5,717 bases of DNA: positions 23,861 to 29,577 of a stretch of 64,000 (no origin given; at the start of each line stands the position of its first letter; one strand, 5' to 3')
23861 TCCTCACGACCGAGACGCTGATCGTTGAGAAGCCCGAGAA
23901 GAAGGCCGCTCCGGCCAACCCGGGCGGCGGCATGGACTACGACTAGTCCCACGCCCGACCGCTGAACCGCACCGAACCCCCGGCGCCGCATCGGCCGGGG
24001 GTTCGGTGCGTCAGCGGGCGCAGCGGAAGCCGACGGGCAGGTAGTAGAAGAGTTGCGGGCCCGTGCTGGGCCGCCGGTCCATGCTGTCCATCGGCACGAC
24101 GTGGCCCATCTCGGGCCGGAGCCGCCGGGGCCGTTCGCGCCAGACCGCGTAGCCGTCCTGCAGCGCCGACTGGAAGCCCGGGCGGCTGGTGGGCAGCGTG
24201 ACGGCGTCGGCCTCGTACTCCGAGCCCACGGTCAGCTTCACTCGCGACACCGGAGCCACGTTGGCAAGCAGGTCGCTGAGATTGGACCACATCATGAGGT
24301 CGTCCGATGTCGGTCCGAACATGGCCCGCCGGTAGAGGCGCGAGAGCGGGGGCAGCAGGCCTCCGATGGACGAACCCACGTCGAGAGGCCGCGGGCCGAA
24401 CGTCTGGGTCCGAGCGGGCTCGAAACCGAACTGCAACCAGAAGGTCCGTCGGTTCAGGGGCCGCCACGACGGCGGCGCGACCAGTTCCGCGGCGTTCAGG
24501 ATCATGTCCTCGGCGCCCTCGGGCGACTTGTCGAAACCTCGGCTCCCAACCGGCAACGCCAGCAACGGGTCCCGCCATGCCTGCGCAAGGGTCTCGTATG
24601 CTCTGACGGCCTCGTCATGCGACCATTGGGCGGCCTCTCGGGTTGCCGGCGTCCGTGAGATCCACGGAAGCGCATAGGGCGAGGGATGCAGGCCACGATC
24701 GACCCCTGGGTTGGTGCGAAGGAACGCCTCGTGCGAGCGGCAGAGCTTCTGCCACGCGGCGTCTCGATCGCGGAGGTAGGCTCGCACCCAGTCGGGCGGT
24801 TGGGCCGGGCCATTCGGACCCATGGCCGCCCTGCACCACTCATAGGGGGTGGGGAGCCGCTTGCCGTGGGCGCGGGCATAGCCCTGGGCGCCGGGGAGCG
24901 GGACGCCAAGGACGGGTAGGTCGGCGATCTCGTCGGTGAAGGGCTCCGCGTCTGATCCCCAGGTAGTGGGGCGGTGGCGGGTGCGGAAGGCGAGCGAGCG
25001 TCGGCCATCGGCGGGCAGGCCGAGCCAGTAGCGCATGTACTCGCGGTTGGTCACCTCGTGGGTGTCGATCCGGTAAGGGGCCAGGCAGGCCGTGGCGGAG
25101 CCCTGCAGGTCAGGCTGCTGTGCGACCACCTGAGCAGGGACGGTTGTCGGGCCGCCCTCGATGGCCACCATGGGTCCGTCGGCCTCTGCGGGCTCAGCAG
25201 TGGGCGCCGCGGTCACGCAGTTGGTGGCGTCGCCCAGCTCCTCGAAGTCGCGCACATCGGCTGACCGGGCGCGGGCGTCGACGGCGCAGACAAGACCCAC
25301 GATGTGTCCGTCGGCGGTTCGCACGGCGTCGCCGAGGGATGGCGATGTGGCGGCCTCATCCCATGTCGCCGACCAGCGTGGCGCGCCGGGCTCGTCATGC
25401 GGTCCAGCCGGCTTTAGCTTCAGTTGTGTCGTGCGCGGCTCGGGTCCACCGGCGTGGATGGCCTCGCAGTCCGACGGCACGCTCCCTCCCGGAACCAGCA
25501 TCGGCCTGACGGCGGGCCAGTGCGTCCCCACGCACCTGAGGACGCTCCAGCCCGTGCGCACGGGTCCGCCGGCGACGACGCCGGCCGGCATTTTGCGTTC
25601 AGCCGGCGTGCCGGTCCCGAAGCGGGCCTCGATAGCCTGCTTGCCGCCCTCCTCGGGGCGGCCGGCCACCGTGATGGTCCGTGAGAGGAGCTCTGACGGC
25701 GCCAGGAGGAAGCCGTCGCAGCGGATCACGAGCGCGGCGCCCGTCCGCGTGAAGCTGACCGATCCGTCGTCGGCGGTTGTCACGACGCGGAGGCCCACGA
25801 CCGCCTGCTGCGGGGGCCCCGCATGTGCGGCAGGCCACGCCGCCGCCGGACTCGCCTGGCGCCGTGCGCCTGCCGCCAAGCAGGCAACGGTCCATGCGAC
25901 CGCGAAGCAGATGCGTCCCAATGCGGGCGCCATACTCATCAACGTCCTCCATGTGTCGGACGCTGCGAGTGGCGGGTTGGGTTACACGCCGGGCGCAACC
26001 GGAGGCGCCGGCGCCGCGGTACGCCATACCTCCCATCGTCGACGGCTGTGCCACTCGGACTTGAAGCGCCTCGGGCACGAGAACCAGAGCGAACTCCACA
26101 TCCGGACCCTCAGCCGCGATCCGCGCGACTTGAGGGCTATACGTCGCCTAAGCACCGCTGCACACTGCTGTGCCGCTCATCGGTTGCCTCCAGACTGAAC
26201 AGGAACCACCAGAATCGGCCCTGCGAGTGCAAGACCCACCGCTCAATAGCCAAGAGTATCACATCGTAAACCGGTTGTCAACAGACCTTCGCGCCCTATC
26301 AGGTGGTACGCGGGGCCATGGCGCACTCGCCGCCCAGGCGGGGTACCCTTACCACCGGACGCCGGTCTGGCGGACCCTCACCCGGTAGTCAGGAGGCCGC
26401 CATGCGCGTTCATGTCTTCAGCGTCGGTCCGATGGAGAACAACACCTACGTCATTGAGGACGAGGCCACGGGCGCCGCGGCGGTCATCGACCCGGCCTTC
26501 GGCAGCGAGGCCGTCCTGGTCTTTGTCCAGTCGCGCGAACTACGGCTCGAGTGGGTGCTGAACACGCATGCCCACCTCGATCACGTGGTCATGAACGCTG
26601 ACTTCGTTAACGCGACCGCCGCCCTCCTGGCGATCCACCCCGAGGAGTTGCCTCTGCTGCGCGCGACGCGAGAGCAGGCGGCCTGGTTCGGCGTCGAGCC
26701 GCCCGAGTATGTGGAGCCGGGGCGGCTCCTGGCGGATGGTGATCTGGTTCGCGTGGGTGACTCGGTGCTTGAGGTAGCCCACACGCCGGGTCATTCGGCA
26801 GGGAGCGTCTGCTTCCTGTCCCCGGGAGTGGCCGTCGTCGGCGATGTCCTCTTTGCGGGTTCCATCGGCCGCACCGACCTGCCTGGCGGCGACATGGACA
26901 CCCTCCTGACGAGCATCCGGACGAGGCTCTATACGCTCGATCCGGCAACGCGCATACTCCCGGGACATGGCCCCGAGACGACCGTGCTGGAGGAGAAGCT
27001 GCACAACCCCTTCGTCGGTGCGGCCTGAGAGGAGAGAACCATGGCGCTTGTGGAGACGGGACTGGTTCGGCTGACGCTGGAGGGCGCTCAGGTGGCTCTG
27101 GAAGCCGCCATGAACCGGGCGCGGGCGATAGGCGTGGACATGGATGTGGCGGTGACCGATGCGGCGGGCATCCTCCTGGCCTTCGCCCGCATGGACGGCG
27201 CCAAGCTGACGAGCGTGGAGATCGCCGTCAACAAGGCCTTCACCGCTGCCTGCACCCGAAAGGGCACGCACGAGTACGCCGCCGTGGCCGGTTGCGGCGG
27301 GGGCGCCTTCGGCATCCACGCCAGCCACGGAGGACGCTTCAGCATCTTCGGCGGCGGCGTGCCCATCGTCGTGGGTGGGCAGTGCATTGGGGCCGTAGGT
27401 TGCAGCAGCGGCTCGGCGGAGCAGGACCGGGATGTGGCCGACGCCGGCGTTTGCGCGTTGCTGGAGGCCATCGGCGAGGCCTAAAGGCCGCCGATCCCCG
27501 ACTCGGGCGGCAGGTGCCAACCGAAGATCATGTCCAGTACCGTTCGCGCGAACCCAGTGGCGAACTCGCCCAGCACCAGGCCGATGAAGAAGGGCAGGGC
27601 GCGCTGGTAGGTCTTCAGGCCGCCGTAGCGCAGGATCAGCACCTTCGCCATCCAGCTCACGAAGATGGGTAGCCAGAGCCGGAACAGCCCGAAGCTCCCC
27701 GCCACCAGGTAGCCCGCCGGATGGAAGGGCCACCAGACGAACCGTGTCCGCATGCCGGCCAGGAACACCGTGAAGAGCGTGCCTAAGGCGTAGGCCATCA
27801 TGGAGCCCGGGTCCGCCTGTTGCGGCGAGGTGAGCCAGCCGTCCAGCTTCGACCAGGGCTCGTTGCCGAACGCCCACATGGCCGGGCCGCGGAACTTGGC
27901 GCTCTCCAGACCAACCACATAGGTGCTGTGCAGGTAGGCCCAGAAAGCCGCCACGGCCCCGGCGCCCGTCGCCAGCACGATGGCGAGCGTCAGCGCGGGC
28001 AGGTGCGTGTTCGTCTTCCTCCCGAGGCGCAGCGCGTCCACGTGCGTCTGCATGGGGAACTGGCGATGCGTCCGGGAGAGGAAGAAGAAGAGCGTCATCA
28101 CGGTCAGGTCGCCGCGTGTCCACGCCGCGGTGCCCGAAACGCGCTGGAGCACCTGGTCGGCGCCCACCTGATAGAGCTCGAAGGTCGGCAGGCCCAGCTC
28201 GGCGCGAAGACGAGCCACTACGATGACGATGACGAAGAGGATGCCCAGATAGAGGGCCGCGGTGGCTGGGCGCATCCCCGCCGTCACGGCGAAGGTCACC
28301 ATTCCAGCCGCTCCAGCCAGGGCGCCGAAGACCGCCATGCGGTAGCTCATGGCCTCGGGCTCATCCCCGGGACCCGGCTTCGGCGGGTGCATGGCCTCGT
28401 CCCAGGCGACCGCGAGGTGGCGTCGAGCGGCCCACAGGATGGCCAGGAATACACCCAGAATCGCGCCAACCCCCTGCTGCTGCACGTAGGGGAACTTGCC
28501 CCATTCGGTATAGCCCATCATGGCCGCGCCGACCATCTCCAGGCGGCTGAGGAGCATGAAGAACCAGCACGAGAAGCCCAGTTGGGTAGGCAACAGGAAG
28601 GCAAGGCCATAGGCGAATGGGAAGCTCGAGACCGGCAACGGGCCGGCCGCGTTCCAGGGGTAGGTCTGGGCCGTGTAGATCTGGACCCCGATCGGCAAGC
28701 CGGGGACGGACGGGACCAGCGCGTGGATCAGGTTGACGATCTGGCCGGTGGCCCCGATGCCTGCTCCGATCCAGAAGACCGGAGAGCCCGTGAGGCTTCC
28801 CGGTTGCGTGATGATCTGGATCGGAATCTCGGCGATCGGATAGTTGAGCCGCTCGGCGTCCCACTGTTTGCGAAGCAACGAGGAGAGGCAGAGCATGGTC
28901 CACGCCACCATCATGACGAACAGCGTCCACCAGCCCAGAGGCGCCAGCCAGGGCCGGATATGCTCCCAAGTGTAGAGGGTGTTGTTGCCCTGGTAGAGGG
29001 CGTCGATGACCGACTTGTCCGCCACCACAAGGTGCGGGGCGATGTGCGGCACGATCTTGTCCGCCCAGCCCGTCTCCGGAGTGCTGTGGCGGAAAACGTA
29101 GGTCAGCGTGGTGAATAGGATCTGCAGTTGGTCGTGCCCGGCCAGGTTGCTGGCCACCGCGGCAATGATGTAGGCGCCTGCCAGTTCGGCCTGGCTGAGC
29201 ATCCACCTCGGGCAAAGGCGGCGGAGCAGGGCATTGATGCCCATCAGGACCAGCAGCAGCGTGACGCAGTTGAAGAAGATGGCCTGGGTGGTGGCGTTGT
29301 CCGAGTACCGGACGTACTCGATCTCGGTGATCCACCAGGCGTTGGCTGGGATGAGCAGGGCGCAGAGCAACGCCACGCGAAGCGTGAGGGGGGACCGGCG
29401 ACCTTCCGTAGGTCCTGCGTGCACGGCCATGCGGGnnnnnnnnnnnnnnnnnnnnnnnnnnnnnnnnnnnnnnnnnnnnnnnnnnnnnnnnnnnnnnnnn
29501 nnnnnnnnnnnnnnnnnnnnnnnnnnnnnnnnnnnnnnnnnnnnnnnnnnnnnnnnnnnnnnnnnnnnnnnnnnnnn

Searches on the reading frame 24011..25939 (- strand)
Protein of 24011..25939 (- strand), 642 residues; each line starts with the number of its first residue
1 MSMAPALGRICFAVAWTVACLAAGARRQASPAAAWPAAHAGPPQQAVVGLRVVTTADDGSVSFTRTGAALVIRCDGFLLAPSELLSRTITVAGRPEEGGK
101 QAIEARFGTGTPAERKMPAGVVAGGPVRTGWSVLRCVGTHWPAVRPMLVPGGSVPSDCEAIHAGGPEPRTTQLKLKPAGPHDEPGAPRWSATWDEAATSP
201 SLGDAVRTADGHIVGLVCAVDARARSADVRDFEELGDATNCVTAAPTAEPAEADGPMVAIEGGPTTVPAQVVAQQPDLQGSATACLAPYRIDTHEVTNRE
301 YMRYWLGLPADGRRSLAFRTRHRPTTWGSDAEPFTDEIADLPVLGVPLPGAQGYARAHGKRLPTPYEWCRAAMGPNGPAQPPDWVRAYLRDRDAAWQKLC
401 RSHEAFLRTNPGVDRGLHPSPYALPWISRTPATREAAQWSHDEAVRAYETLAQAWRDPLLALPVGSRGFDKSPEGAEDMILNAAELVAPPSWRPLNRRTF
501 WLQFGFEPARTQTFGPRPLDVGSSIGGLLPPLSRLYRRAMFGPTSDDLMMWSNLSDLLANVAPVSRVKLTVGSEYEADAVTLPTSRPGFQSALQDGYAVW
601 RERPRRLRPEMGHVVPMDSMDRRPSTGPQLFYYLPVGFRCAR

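Call 60: search_protein_families(library=pfam, proteins=[window:24011-25939:-], max_evalue=0.00001)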
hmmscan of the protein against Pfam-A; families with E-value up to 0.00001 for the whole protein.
window:24011-25939:- (642 aa): 1 family
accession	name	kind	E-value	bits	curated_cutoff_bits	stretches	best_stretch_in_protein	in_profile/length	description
PF03781.23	FGE-sulfatase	-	1.5e-13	51.4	23.3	1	257-380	5-131/255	Sulfatase-modifying factor enzyme 1-like domain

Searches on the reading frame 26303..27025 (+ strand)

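Call 60: search_protein_families(library=pfam, proteins=[window:26303-27025:+], max_evalue=0.00001)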
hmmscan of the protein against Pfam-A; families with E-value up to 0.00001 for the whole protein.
window:26303-27025:+ (241 aa): 1 family
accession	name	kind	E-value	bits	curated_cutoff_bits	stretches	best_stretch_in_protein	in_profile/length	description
PF00753.33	Lactamase_B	-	1.6e-27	97.2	22.7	1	42-222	2-196/196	Metallo-beta-lactamase superfamily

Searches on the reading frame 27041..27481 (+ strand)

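Call 60: search_protein_families(library=pfam, proteins=[window:27041-27481:+], max_evalue=0.00001)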
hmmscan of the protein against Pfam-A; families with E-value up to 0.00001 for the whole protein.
window:27041-27481:+ (147 aa): 1 family
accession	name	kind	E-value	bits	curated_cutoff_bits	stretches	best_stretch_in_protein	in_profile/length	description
PF03928.20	HbpS-like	-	1.5e-35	122.5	25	1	11-137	1-127/128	Haem degrading protein HbpS-like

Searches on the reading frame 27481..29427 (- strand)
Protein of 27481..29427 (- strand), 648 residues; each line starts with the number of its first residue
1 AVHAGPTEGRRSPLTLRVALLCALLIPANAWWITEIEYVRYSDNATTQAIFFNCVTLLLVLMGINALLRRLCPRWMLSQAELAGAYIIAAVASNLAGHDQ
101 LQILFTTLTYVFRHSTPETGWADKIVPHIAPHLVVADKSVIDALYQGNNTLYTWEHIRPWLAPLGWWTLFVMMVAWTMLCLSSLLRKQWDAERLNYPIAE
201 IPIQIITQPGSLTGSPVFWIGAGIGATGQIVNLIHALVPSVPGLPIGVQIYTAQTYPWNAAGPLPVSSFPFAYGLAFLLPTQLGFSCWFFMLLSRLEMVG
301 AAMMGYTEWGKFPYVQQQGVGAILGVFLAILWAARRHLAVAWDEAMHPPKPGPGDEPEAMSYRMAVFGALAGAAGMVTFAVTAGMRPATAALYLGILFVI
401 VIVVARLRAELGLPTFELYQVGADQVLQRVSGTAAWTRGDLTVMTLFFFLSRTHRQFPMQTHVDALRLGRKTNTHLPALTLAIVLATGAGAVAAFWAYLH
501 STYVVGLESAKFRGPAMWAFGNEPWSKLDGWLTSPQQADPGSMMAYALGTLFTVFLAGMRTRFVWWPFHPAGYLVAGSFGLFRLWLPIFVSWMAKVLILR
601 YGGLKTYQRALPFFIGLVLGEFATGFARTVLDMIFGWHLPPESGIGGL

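Call 60: search_protein_families(library=pfam, proteins=[window:27481-29427:-], max_evalue=0.00001)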
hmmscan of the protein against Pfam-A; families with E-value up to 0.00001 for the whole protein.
window:27481-29427:- (648 aa): 2 families
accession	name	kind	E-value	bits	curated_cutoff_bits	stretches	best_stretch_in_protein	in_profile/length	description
PF20581.3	DUF6785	-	9.8e-132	440.4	25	1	15-506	1-498/498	Family of unknown function (DUF6785)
PF20580.3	DUF6784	-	5.1e-30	104.1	26.4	1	544-636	2-94/101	Domain of unknown function (DUF6784)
